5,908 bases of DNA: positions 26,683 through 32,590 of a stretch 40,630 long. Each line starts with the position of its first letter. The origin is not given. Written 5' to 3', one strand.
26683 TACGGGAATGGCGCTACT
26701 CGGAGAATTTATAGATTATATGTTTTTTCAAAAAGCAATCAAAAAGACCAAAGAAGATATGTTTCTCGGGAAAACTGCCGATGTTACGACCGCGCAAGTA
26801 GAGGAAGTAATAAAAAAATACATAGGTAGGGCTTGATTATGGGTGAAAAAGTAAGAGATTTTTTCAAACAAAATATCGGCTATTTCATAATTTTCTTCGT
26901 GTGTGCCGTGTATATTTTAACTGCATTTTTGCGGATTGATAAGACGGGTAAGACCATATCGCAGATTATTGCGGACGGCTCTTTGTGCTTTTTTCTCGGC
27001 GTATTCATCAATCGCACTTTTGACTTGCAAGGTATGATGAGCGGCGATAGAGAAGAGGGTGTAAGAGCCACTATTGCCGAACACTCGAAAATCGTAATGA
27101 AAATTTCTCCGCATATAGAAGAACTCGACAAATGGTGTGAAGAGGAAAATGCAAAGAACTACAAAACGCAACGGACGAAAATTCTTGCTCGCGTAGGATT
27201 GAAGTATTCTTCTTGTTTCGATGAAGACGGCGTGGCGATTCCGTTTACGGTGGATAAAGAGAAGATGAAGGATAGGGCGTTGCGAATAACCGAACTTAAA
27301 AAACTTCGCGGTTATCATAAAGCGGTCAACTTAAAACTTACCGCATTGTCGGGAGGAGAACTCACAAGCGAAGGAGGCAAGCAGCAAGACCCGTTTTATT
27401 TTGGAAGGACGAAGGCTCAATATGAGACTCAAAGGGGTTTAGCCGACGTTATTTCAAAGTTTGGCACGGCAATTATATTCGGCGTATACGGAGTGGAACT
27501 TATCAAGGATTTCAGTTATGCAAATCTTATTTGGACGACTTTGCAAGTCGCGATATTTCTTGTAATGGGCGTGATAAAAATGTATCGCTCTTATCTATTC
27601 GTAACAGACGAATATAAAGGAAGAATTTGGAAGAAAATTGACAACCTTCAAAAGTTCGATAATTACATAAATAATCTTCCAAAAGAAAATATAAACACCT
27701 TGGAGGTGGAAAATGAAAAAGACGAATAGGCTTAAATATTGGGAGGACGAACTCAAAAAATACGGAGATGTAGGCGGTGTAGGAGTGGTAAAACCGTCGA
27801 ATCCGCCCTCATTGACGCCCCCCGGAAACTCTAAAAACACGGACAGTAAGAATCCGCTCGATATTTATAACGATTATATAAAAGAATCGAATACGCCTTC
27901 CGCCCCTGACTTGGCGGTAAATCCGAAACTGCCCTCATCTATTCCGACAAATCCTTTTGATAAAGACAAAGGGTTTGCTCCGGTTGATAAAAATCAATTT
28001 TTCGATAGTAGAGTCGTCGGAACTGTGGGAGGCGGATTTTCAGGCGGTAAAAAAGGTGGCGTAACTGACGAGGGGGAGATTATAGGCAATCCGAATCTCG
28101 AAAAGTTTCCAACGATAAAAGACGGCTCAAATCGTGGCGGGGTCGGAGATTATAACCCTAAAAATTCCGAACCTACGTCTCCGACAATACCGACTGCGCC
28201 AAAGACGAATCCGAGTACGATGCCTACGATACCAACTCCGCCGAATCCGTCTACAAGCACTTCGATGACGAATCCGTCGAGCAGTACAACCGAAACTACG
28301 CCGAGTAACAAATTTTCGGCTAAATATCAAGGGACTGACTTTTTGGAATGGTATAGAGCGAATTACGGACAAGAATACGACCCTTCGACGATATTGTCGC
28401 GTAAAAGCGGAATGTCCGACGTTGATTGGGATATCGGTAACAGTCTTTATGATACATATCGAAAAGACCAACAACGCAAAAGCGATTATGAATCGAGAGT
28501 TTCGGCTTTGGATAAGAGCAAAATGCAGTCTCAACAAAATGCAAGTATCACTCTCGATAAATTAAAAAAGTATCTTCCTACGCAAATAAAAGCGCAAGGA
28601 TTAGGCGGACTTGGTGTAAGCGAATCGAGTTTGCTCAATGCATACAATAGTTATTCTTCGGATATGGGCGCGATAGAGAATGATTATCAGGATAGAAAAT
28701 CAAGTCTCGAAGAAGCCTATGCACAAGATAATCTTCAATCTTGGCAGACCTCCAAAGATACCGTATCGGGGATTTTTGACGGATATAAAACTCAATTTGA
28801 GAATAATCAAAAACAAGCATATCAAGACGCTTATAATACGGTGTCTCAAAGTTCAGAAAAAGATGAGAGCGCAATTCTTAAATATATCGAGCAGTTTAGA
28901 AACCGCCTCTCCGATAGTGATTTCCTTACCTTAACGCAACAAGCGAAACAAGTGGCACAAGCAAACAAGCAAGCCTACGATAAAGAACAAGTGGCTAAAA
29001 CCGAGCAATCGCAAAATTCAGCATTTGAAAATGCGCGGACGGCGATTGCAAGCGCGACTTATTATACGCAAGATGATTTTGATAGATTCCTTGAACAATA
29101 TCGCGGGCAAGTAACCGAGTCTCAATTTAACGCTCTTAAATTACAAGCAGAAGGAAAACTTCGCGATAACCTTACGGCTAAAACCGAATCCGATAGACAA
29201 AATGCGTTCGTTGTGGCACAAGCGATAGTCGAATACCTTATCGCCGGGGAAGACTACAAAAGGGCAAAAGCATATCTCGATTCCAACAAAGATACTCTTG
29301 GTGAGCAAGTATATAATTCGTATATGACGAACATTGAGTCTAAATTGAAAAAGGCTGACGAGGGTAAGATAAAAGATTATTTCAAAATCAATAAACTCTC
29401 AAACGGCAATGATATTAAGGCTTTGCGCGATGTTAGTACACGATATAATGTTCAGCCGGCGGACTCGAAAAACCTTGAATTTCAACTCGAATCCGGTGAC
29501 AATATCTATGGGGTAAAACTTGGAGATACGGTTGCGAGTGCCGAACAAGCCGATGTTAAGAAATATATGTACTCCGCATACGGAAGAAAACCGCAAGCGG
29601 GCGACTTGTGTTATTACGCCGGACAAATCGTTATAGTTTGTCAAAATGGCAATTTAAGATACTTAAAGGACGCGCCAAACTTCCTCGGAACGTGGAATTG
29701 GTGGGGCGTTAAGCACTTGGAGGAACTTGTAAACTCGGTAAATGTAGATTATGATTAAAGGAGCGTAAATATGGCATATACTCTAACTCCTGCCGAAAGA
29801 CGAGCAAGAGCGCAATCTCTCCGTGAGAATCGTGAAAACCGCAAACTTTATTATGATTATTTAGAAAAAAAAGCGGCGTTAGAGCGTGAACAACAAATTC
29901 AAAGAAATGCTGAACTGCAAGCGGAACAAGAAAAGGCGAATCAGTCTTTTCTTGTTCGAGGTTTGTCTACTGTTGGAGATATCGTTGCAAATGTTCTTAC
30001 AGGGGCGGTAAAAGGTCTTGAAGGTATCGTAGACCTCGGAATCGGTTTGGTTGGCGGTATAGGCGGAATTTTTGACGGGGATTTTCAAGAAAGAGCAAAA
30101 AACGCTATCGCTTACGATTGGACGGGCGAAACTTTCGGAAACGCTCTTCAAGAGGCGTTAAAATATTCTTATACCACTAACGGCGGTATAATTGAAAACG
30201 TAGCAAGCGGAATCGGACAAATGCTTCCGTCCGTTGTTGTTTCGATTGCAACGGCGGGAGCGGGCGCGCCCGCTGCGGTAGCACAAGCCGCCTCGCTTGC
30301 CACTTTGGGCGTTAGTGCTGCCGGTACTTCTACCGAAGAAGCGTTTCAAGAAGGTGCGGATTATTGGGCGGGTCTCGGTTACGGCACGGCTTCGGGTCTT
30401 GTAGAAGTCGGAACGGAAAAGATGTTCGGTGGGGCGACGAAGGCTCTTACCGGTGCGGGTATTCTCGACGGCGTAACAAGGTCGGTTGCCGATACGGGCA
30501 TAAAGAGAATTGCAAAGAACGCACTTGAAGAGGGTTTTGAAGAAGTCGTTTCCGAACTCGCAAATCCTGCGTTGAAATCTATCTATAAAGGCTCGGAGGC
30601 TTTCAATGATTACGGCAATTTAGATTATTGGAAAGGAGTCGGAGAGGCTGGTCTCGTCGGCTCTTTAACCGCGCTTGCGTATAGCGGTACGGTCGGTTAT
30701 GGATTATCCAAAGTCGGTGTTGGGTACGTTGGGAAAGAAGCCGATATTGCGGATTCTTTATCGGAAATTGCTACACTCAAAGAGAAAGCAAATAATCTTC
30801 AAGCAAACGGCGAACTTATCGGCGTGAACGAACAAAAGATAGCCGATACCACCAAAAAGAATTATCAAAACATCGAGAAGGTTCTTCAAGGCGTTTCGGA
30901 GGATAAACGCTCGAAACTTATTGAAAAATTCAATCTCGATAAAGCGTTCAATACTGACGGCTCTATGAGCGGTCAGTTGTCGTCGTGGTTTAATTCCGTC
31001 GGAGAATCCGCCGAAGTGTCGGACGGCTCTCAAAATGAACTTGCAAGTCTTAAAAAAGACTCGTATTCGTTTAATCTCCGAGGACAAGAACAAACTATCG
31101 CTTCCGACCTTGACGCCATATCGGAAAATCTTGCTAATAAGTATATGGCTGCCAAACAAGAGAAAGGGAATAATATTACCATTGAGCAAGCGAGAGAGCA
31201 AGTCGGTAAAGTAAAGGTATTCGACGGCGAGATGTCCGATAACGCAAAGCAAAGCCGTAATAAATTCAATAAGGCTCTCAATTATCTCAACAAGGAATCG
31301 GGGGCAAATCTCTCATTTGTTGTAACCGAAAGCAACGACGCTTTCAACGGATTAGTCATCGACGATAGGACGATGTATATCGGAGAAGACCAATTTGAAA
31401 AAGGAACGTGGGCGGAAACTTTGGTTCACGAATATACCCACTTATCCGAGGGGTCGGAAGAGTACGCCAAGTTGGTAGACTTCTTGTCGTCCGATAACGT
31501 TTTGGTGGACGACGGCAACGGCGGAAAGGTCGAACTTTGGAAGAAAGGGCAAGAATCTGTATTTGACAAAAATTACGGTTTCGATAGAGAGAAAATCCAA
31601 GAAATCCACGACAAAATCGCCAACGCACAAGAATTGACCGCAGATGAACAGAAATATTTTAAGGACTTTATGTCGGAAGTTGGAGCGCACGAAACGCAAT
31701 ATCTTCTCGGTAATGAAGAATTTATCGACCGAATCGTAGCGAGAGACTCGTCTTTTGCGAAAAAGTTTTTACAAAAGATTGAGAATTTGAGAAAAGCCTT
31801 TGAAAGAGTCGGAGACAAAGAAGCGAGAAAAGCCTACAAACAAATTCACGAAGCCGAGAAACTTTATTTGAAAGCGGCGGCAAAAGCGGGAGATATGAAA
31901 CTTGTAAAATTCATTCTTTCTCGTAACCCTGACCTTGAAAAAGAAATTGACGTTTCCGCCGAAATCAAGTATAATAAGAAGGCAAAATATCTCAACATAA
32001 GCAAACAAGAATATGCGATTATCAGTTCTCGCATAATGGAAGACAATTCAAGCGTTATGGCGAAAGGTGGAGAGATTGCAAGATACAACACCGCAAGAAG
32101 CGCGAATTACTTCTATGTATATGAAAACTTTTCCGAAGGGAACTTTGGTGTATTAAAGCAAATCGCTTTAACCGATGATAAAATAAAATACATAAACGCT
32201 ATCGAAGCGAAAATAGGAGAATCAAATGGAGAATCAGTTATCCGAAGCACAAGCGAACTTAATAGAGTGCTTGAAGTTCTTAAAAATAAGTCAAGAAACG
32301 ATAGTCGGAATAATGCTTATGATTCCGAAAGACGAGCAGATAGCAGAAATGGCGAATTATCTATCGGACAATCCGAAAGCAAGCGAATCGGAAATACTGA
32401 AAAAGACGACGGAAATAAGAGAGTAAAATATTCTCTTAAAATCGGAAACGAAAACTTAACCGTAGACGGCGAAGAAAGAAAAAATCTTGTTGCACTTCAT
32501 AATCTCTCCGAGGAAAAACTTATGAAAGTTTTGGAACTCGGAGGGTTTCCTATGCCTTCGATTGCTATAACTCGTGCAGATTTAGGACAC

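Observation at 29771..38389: A 2872-aa polyvalent-type protein occupying 21% of the genome, with zincin and ADP-ribosyltransferase-like modules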

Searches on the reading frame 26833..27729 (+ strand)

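Call 9: search_protein_families(library=phrogs, proteins=[window:26833-27729:+], max_evalue=0.001)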
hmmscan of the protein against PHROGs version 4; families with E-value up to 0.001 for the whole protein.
window:26833-27729:+ (298 aa): 0 families

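Call 18: search_protein_families(library=ncbifam, proteins=[window:26833-27729:+], max_evalue=0.1)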
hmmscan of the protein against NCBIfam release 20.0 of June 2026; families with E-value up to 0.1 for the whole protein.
window:26833-27729:+ (298 aa): 1 family
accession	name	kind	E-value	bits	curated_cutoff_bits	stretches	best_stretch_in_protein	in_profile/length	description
TIGR02519.1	pilus_MshL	equivalog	0.038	13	250.2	1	76-125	179-226/290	pilus (MSHA type) biogenesis protein MshL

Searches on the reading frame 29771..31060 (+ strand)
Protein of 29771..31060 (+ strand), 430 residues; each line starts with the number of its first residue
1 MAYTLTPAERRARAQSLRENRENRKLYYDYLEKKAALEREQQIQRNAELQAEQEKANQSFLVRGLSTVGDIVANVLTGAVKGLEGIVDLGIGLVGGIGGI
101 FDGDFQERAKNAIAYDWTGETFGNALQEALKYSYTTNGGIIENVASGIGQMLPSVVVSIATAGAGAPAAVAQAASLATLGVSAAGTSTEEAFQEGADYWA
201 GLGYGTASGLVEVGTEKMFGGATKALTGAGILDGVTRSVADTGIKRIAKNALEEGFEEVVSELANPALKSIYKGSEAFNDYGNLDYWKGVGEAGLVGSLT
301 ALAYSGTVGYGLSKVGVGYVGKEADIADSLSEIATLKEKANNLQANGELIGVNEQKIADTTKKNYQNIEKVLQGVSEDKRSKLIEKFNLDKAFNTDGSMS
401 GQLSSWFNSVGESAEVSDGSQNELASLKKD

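Call 11: search_protein_families(library=pfam, proteins=[window:29771-31060:+], max_evalue=10)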
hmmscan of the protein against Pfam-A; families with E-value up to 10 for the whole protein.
window:29771-31060:+ (430 aa): 2 families
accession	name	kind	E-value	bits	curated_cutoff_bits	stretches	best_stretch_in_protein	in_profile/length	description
PF23789.1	Pre_tape_measure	-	0.18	12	27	0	139-176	61-98/149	Pre-tape measure protein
PF10078.15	DUF2316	-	0.26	12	26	1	337-373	9-45/89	Uncharacterized protein conserved in bacteria (DUF2316)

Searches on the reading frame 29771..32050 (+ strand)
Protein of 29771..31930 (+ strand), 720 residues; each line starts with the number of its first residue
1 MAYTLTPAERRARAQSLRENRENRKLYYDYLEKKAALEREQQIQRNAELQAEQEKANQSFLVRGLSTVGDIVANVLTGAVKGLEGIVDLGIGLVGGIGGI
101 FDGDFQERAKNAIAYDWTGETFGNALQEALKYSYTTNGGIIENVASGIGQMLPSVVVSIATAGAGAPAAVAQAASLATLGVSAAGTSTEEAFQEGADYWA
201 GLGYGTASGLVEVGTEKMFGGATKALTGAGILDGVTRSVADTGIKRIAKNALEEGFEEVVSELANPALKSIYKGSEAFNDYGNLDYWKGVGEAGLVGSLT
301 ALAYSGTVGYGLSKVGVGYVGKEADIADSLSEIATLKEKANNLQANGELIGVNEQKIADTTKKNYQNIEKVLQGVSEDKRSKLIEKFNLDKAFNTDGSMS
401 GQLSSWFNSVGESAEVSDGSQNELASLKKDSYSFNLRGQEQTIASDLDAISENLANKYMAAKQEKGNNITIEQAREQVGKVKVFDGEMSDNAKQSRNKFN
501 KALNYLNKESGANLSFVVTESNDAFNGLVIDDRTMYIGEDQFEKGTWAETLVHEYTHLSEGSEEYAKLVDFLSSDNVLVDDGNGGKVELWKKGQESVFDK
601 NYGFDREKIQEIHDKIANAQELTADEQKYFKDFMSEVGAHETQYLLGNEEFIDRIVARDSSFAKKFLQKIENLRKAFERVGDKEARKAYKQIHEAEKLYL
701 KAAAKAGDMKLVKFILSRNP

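Call 21: find_homologous_proteins(query=window:29771-31930:+, max_evalue=0.001)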
Query window:29771-31930:+ (720 aa): 30 proteins with E <= 0.001 among 8000 candidates.
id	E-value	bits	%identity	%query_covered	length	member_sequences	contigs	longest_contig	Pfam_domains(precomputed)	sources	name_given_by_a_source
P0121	3.1e-276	937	63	99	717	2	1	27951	-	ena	-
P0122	9.6e-276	935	63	99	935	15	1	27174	-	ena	-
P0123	1.6e-224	766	53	100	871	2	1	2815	-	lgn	-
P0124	9.3e-211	720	52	98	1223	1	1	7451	-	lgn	-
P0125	1.7e-209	716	53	98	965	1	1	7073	-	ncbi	ncbi:MAG: hypothetical protein RR338_00630 [Clostridia bacterium]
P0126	3.2e-183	629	67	64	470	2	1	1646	-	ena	-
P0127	3.9e-183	629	50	86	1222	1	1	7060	-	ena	-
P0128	6.0e-169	582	46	100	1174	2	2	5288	PF18814.7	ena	-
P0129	1.3e-141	492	56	62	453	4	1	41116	-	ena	-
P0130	1.3e-140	488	41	93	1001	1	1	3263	-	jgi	jgi:hypothetical protein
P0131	4.5e-140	487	50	66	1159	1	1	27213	-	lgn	-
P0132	4.9e-138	480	43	94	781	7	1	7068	-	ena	-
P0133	1.3e-130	455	42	90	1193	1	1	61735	-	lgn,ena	-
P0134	2.7e-126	441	56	56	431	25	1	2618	-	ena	-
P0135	2.4e-117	412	38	98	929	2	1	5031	-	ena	-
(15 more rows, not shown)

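Call 56: predict_structure(alignment_id=A3)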
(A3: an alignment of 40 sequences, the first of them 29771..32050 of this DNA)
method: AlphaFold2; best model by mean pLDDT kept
length: 760 residues; sequences in the alignment: 40
mean_pLDDT: 72.9   pTM: 0.55
mean pLDDT of the five models: 72.9, 71.6, 69.5, 66.5, 62.9
residues with pLDDT >= 90: 158; 70-90: 305; 50-70: 207; < 50: 90
segments of 3 or more residues with pLDDT < 50: 1-3, 157-173, 220-237, 412-423, 728-760
pLDDT, mean of each block of 10 residues (from residue 1): 62 80 80 77 69 61 53 60 64 61 74 71 65 56 59 52 40 57 74 78 72 61 35 45 61 65 71 71 68 64 55 56 81 83 83 81 90 91 89 90 75 43 61 86 92 92 91 93 92 92 88 92 90 94 93 91 85 81 88 89 87 92 93 92 89 76 65 74 77 77 69 73 62 34 36 36
secondary structure, 60 per line:
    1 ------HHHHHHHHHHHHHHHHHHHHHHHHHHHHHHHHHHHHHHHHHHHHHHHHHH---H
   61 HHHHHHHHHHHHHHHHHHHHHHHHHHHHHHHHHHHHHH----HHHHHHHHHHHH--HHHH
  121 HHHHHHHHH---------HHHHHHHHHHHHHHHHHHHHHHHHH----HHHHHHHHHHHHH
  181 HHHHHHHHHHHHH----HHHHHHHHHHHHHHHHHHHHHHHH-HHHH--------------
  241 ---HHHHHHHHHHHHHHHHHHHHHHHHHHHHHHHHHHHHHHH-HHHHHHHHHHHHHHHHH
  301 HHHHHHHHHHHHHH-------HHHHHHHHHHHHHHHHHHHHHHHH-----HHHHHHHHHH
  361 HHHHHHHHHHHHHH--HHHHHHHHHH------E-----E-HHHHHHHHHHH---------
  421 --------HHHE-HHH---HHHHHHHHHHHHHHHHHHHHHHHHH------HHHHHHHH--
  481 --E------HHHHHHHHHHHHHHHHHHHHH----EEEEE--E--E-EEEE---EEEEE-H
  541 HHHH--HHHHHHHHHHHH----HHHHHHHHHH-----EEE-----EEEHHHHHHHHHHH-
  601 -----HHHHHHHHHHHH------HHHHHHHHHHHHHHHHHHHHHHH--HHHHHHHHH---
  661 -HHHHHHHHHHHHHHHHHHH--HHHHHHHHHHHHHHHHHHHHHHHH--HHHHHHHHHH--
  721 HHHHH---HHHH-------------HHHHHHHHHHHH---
elements in order (helices of 4 or more, strands of 3 or more residues): H7-56 H60-98 H103-114 H117-129 H139-163 H168-193 H198-221 H223-226 H244-282 H284-314 H322-345 H351-374 H377-386 H401-411 H440-464 H471-478 H490-510 E515-519 E527-530 E534-538 H540-544 H547-558 H563-572 E578-580 E586-588 H589-599 H606-617 H624-646 H649-657 H662-680 H683-706 H709-718 H721-725 H729-732 H746-757
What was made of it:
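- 29771..31963 (+): Conserved N-terminal scaffold, aa 1-731. It holds a charged helical leader, a Gly/Ala-rich amphipathic/hydrophobic helical region (aa ~60-330), a helical spacer and the zincin. AF2 model in call 56.
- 31238..31750 (+): Gluzincin-like metallopeptidase domain, aa ~490-660. HEYTH lies at 31427-31441 and the third-ligand candidate E636 at 31676-31678. The model has a helix, 3 strands, the HExxH helix and the E636 helix at pLDDT ~90 (call 56).
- On Zincin-like metallopeptidases (gluzincin type): Helices 547-558 and 624-646 appear in the model (call 56). The model shows this order of elements at pLDDT ~90 (call 56).
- The model shows the zincin core at pLDDT ~90 (call 56). The first copy (aa 732) lies in a stretch of low model confidence (pLDDT below 50 from aa 728), as expected for a linker (call 56).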

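Call 59: fold_search(model_id=the predicted structure, library=pdb)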
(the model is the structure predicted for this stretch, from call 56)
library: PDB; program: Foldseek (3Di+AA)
matches with E <= 10: 111; with E <= 0.001: 0
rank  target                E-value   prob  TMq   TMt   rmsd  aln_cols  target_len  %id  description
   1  4qhf                  4.4e-01  0.95  0.09  0.46   5.1        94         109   20  Crystal structure of Methanocaldococcus jannaschii monomeric selecase (released 2014-07-16)
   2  8y6i_A                4.6e-01  0.08  0.11  0.12  36.0       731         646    9  P-glycoprotein in complex with UIC2 Fab and triple elacridar molecules in nanodisc (released 2024-04-17)
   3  9sob_C16              1.1e+00  0.04  0.09  0.05  29.5       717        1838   12  Structural Model of the Nuclear Pore Complex in Arabidopsis thaliana (released 2025-11-05)
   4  8qai_A                1.2e+00  0.08  0.10  0.15  21.9       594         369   11  X-ray crystal structure of a de novo designed single-chain parallel coiled-coil alpha-helical barrel with 7 inner heli (released 2024-07-03)
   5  9sob_C                1.4e+00  0.04  0.09  0.05  29.8       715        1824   11  Structural Model of the Nuclear Pore Complex in Arabidopsis thaliana (released 2025-11-05)
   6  7fc9                  1.7e+00  0.05  0.07  0.08  27.6       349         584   13  Crystal structure of CmABCB1 in lipidic mesophase revealed by LCP-SFX (released 2022-02-02)
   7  7vr5                  1.9e+00  0.07  0.07  0.09  28.0       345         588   12  Crystal structure of CmABCB1 W114Y/W161Y/W363Y/W364Y/M391W (4WY/M391W) mutant (released 2022-09-07)
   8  8vp8_A                2.0e+00  0.06  0.08  0.10  26.3       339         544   11  Cryo-EM structure of the ABC transporter PCAT1 bound with ATP and Substrate (released 2024-10-30)
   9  7lcy_C                2.0e+00  0.04  0.08  0.13  19.6       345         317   12  Crystal structure of the ligand-free ARM domain from Drosophila SARM1 (released 2021-03-10)
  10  8if8_C                2.3e+00  0.08  0.11  0.13  20.0       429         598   12  Arabinosyltransferase AftA (released 2023-05-31)
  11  9ryf_A                2.5e+00  0.05  0.08  0.09  27.0       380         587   11  Heterodimeric ABC exporter TmrAB (wild type) in ATP-bound outward-facing occluded conformation in the absence of Mg2+ (released 2026-04-08)
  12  9g2x_B                2.8e+00  0.05  0.08  0.10  26.2       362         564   12  Cryo-EM structure of IrtAB in outward-occluded state in presence of mycobactin under turnover conditions in LMNG (released 2024-12-18)
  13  6ral_A                3.0e+00  0.05  0.08  0.10  29.0       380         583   14  Heterodimeric ABC exporter TmrAB under turnover conditions in asymmetric unlocked return conformation (released 2019-07-31)
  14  6raf_B                3.0e+00  0.04  0.08  0.09  26.9       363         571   12  Heterodimeric ABC exporter TmrAB in inward-facing narrow conformation under turnover conditions (released 2019-07-31)
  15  8qoe_A                3.1e+00  0.06  0.09  0.11  28.2       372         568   10  Inward-facing conformation of the ABC transporter BmrA (released 2023-12-20)
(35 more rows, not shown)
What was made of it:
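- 31238..31750 (+): Top Foldseek PDB hit is selecase 4qhf, prob 0.95, TMt 0.46, E 0.44 (call 59).
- On Zincin-like metallopeptidases (gluzincin type): The top PDB match is selecase with prob 0.95 and TMt 0.46, but E is 0.44 because the query is long (call 59).
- The top PDB fold match is the minigluzincin selecase, prob 0.95 (call 59).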

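Call 90: search_protein_families(library=pfam, alignment_id=A7, max_evalue=1)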
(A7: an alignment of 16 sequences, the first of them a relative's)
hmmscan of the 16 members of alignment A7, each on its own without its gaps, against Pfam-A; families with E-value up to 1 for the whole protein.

A. member 1, P0121 (717 aa): 2 families
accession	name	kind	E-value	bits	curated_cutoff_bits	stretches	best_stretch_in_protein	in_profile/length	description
PF01723.21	Chorion_1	-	0.046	14.1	22.3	1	169-322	12-161/169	Chorion protein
PF14521.12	Aspzincin_M35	-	0.063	14.2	30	1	522-560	57-105/142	Lysine-specific metallo-endopeptidase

B. families by the number of members that match (of 16 scanned): 35 families (the first 25 are shown)
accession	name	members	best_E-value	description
PF14521.12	Aspzincin_M35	7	0.003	Lysine-specific metallo-endopeptidase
PF04883.17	HK97-gp10_like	2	0.1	Bacteriophage HK97-gp10, putative tail-component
PF18838.6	LPD23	1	6.2e-21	Large polyvalent protein associated domain 23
PF18819.6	MuF_C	1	2.1e-06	Phage MuF-C-terminal domain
PF18798.6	LPD3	1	9.6e-06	Large polyvalent protein-associated domain 3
PF18760.7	ART-PolyVal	1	0.00033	ADP-Ribosyltransferase in polyvalent proteins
PF19011.5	DUF5740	1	0.0016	Family of unknown function (DUF5740)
PF03354.21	TerL_ATPase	1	0.0039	Terminase large subunit, ATPase domain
PF21609.2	Toxofilin-like_dom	1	0.0044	Toxofilin-like domain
PF20892.2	SidC_lipid-bd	1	0.0079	SidC, lipid-binding domain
PF04361.18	DUF494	1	0.0087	Protein of unknown function (DUF494)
PF13151.12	DUF3990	1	0.0098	Protein of unknown function (DUF3990)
PF16804.11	DUF5071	1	0.01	Domain of unknown function (DUF5071)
PF17441.7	DUF5419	1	0.02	Family of unknown function (DUF5419)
PF20573.4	DUF6782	1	0.037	Putative metallopeptidase family (DUF6782)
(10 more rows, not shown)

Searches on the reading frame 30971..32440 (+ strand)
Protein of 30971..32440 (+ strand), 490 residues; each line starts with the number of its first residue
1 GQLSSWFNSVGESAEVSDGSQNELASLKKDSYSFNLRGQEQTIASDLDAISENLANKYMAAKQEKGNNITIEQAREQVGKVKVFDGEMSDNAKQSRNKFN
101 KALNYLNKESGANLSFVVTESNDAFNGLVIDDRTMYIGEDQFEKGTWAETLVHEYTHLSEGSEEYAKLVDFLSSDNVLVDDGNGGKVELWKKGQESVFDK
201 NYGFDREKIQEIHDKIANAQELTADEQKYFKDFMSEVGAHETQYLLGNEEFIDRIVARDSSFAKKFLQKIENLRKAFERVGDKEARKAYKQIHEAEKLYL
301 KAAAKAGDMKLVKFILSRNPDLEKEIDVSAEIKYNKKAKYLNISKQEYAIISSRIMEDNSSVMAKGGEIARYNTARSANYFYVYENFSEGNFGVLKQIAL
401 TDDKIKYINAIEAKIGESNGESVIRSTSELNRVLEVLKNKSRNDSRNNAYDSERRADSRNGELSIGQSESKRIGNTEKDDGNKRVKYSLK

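Call 11: search_protein_families(library=pfam, proteins=[window:30971-32440:+], max_evalue=10)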
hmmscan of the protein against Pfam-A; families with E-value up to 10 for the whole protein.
window:30971-32440:+ (490 aa): 2 families
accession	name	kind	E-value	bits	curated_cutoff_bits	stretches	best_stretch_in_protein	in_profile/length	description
PF04832.17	SOUL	-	0.039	14.4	27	1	65-108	99-144/173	SOUL heme-binding protein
PF23191.1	WH_MCM3_C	-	0.16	12.6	27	1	82-137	17-70/77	MCM3-like, winged helix domain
